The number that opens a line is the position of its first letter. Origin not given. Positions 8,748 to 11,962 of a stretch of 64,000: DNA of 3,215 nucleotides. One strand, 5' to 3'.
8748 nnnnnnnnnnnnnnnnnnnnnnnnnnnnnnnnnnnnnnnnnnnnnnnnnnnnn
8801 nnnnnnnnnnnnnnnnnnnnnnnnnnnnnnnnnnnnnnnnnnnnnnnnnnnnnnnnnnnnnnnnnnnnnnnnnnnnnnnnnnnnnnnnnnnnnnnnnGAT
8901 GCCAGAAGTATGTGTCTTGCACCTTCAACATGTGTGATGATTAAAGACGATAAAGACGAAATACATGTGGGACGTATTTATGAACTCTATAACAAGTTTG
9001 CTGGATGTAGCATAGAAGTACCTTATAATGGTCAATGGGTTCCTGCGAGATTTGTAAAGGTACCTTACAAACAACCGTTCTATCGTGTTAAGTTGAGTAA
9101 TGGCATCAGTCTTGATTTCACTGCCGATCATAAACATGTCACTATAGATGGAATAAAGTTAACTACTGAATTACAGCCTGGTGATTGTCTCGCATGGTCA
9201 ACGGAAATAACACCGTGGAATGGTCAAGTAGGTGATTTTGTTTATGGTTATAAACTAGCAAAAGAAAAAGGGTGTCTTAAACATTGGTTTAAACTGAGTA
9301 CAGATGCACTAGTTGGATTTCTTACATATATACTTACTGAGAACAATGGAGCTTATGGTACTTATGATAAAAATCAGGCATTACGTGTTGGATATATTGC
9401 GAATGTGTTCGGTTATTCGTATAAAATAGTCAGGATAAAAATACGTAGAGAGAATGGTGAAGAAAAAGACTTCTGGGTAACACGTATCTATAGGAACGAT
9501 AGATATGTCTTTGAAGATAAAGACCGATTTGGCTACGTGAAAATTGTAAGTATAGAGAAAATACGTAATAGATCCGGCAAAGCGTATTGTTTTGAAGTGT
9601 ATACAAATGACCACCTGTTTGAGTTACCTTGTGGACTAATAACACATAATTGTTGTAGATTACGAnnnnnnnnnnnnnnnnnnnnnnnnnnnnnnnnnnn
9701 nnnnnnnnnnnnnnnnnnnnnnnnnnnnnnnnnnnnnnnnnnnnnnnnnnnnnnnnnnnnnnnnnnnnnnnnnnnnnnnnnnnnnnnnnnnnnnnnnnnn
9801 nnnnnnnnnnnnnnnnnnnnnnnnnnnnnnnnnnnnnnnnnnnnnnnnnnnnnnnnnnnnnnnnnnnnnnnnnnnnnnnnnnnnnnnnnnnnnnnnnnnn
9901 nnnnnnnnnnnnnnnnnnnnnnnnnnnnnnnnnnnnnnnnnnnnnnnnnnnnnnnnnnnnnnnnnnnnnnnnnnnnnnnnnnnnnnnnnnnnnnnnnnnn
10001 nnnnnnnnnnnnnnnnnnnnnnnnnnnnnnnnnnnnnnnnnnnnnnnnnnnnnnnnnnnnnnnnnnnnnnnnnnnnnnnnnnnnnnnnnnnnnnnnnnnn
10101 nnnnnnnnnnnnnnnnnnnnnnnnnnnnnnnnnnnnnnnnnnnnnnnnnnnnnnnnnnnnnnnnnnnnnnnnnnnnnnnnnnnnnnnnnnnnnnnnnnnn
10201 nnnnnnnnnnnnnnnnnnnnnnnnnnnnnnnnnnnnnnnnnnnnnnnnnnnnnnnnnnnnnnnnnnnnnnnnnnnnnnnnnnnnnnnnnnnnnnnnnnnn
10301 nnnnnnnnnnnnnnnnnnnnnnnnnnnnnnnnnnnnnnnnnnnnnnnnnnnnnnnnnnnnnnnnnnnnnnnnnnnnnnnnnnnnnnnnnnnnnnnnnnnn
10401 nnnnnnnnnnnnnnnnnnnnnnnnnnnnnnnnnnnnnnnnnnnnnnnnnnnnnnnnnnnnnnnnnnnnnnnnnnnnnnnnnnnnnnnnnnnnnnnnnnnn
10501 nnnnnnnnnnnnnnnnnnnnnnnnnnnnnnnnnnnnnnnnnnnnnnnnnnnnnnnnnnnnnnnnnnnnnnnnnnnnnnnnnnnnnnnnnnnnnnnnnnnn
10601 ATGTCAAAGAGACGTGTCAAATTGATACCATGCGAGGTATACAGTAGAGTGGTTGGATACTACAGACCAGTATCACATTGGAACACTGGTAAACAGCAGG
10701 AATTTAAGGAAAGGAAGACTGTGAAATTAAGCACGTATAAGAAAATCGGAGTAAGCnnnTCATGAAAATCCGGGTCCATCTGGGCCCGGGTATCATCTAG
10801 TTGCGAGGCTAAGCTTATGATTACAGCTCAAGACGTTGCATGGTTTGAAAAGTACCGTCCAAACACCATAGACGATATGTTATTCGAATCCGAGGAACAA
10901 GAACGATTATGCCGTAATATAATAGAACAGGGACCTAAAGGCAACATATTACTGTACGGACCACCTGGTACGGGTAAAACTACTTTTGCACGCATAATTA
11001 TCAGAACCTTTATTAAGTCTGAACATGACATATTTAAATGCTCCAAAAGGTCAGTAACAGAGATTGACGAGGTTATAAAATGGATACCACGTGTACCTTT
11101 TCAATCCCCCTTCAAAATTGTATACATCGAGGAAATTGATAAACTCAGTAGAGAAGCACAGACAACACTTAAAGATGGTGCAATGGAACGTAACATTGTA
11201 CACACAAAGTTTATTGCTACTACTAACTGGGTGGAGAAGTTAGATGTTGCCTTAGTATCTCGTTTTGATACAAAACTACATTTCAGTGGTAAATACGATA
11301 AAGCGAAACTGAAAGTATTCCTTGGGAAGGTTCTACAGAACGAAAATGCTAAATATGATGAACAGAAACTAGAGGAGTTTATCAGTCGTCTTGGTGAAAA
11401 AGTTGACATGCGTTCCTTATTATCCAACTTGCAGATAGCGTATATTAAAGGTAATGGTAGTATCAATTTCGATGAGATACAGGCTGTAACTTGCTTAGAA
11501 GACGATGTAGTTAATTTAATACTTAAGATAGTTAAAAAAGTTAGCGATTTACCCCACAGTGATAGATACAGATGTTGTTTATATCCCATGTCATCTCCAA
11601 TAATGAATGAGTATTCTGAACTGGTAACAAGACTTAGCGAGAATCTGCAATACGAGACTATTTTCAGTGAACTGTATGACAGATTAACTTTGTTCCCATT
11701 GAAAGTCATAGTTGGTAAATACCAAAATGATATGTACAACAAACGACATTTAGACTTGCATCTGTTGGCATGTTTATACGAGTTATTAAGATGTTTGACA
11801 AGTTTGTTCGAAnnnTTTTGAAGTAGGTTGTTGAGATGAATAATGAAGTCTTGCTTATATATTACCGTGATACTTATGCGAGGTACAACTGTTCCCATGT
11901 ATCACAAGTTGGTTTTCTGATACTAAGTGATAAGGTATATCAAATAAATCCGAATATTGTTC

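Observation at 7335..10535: Anaerobic RNR (NrdD) invaded by two inteins, one with a non-canonical C-terminal junction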

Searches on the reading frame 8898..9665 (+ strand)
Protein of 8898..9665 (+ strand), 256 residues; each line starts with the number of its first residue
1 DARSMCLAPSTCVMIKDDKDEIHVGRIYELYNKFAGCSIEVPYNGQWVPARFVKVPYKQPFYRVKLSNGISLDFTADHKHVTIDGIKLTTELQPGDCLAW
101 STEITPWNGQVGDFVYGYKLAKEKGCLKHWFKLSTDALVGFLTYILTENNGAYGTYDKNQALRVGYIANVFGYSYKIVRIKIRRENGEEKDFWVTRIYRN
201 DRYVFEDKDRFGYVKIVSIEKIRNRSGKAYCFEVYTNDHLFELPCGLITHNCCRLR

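Call 7: search_protein_families(library=pfam, proteins=[window:8898-9665:+], max_evalue=10)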
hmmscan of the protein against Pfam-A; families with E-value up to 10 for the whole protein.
window:8898-9665:+ (256 aa): 1 family
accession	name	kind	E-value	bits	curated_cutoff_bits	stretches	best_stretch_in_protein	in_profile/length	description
PF14890.11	Intein_splicing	-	3.6e-09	37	35.8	1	26-251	11-155/155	Intein splicing domain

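Call 8: search_protein_families(library=ncbifam, proteins=[window:8898-9665:+], max_evalue=10)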
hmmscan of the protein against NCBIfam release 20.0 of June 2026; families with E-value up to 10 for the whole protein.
window:8898-9665:+ (256 aa): 5 families
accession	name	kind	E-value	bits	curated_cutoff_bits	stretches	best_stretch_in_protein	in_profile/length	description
TIGR01445.1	intein_Nterm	domain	1.9e-06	28.8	24.5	1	6-79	1-80/83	intein N-terminal splicing region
NF005852.0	PRK07773.1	equivalog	0.00094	17.6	780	1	4-104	396-496/886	replicative DNA helicase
NF038162.1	RtcB_rel_intein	exception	0.0085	14.1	1150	2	208-253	536-580/961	intein-containing RtcB family protein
NF011418.0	PRK14845.1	equivalog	0.016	12.9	756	1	47-115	78-146/1049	translation initiation factor IF-2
NF038136.1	rSAM_Rv_intein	exception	0.035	12.9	700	1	55-96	123-164/574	intein-containing Rv2578c family radical SAM protein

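Call 60: predict_structure(alignment_id=A3)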
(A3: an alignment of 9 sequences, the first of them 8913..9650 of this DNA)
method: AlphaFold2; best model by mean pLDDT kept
length: 246 residues; sequences in the alignment: 9
mean_pLDDT: 75.2   pTM: 0.62
mean pLDDT of the five models: 75.2, 73.6, 68.6, 62.3, 61.2
residues with pLDDT >= 90: 15; 70-90: 157; 50-70: 59; < 50: 15
segments of 3 or more residues with pLDDT < 50: 103-106, 196-203
pLDDT, mean of each block of 10 residues (from residue 1): 85 85 91 81 87 86 78 59 70 65 52 71 60 80 83 82 71 82 85 58 61 85 85 69 67
secondary structure, 60 per line:
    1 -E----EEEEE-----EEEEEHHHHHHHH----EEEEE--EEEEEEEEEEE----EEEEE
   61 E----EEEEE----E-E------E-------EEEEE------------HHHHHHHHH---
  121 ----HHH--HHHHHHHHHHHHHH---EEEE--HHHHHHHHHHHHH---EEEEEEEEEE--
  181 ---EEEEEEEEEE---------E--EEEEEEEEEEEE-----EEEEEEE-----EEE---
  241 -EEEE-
elements in order: E7-11 E17-21 H22-29 E34-38 E41-51 E56-61 E66-70 E92-96 H109-117 H130-143 E147-150 H153-165 E169-178 E184-193 E206-217 E223-229 E235-237 E242-245

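Call 63: fold_search(model_id=the predicted structure, library=pdb)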
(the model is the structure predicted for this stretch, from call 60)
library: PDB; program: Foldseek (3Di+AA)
matches with E <= 10: 489; with E <= 0.001: 39
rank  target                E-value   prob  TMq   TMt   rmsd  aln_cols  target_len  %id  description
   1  5o9i_B                1.2e-07  1.00  0.49  0.66   5.6       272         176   14  Crystal structure of transcription factor IIB Mvu mini-intein (released 2017-11-01)
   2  4e2t_A                1.4e-07  1.00  0.41  0.56   9.4       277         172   15  Crystal Structures of RadA intein from Pyrococcus horikoshii (released 2012-05-16)
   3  2lqm_MODEL_1_A        2.5e-07  1.00  0.40  0.55   8.2       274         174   16  Solution Structures of RadA intein from Pyrococcus horikoshii (released 2012-05-16)
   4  7qss                  3.0e-07  1.00  0.53  0.33   9.0       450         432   12  Crystal structure of homing endonuclease-associated TliVMA intein (C1A) (released 2022-03-30)
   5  1dq3                  3.2e-07  1.00  0.61  0.37   7.1       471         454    9  CRYSTAL STRUCTURE OF AN ARCHAEAL INTEIN-ENCODED HOMING ENDONUCLEASE PI-PFUI (released 2000-07-05)
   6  5o9i_A                6.2e-07  1.00  0.47  0.66   5.7       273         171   15  Crystal structure of transcription factor IIB Mvu mini-intein (released 2017-11-01)
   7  4e2t_B                7.0e-07  1.00  0.43  0.60   7.8       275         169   15  Crystal Structures of RadA intein from Pyrococcus horikoshii (released 2012-05-16)
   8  5o9j_A                1.9e-06  1.00  0.42  0.54  12.9       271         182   13  Crystal structure of transcription factor IIB Mja mini-intein (released 2017-11-01)
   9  5o9j_B                2.3e-06  1.00  0.41  0.52  13.1       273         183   13  Crystal structure of transcription factor IIB Mja mini-intein (released 2017-11-01)
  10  2lcj_MODEL_1_A        2.6e-06  1.00  0.45  0.58   8.4       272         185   12  Solution NMR structure of Pab PolII Intein (released 2011-09-21)
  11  1am2                  3.1e-06  1.00  0.40  0.52  12.6       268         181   16  GYRA INTEIN FROM MYCOBACTERIUM XENOPI (released 1998-06-24)
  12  1dfa                  4.2e-06  1.00  0.45  0.31  10.6       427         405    9  CRYSTAL STRUCTURE OF PI-SCEI IN C2 SPACE GROUP (released 1999-12-08)
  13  7oec                  8.5e-06  1.00  0.43  0.60   8.5       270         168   11  Crystal structure of an intein from a hyperthermophile (released 2021-05-26)
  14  4o1r                  1.4e-05  1.00  0.38  0.61   7.9       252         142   15  Crystal structure of NpuDnaB intein (released 2014-03-19)
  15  2in9                  1.4e-05  1.00  0.34  0.55   9.8       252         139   13  crystal structure of Mtu recA intein, splicing domain (released 2007-05-01)
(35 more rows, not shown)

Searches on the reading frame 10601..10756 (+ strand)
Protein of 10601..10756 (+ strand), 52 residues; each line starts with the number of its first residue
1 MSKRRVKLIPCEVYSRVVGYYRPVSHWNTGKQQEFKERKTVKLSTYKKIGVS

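Call 31: search_protein_families(library=pfam, proteins=[window:10601-10756:+], max_evalue=0.01)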
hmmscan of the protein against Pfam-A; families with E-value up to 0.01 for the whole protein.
window:10601-10756:+ (52 aa): 1 family
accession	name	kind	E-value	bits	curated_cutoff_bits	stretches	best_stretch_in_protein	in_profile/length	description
PF13597.11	NRDD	-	3.8e-10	39.5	26.2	1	11-39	533-560/562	Anaerobic ribonucleoside-triphosphate reductase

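Call 70: search_protein_families(library=ncbifam, proteins=[window:10601-10756:+], max_evalue=0.001)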
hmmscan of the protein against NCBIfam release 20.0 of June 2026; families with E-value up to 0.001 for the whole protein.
window:10601-10756:+ (52 aa): 3 families
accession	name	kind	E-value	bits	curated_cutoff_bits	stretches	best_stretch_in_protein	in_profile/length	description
TIGR02487.1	NrdD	equivalog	1.3e-09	37.1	326.35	1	11-40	551-580/581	anaerobic ribonucleoside-triphosphate reductase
NF006358.0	PRK08579.1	equivalog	2.2e-09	36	585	1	11-40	592-621/624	anaerobic ribonucleoside triphosphate reductase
NF006126.0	PRK08270.1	equivalog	2.3e-07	29.5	548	1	11-42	651-682/684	ribonucleoside triphosphate reductase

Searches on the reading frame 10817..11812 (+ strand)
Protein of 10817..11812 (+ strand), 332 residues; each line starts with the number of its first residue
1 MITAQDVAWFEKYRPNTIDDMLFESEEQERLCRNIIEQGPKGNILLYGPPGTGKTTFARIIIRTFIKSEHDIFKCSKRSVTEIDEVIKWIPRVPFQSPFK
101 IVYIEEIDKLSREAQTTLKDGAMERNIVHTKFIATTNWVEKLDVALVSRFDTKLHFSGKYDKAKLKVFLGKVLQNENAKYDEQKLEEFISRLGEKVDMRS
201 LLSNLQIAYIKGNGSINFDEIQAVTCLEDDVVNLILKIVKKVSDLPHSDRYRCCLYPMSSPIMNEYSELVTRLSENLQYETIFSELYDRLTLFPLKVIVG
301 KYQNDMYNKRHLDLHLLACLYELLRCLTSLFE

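Call 31: search_protein_families(library=pfam, proteins=[window:10817-11812:+], max_evalue=0.01)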
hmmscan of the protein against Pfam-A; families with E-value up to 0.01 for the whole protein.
window:10817-11812:+ (332 aa): 27 families (the best 25 are shown)
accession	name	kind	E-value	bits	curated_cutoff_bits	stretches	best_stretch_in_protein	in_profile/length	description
PF00004.35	AAA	-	3.3e-15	57.1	21.2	1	44-156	1-129/131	ATPase family associated with various cellular activities (AAA)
PF20720.3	nSTAND3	-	1.3e-06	28.6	27.2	1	42-87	18-61/155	Novel STAND NTPase 3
PF05496.18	RuvB_N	-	5.7e-06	26.6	27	1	41-125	33-110/159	Holliday junction DNA helicase RuvB P-loop domain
PF07728.20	AAA_5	-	1.2e-05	25.8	22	1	43-120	1-88/139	AAA domain (dynein-related subfamily)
PF13401.12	AAA_22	-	1.3e-05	26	27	1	40-89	4-53/130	AAA domain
PF14532.12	Sigma54_activ_2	-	1.6e-05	25.6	25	1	41-137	21-108/138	Sigma-54 interaction domain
PF05673.19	DUF815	-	2.3e-05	24.1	23.8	1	16-104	25-113/249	Protein of unknown function (DUF815)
PF03215.21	Rad17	-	4.6e-05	23.9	23.8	1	8-65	8-69/186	Rad17 P-loop domain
PF07724.20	AAA_2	-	7e-05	23.4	27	0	40-118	2-95/166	AAA domain (Cdc48 subfamily)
PF13191.12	AAA_16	-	0.00012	23.1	32.6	1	29-68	10-51/167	AAA ATPase domain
PF01078.27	Mg_chelatase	-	0.00016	21.6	20.3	1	42-100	23-83/207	Magnesium chelatase, subunit ChlI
PF13479.12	AAA_24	-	0.00036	20.9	27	1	43-112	4-78/195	AAA domain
PF13177.12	DNA_pol3_delta2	-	0.00057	20.3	27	0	79-118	82-121/161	DNA polymerase III, delta subunit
PF13173.12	AAA_14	-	0.00058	20.3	27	0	44-110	5-74/129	AAA domain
PF02367.23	TsaE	-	0.0012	19.2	26.6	1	25-65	4-45/128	Threonylcarbamoyl adenosine biosynthesis protein TsaE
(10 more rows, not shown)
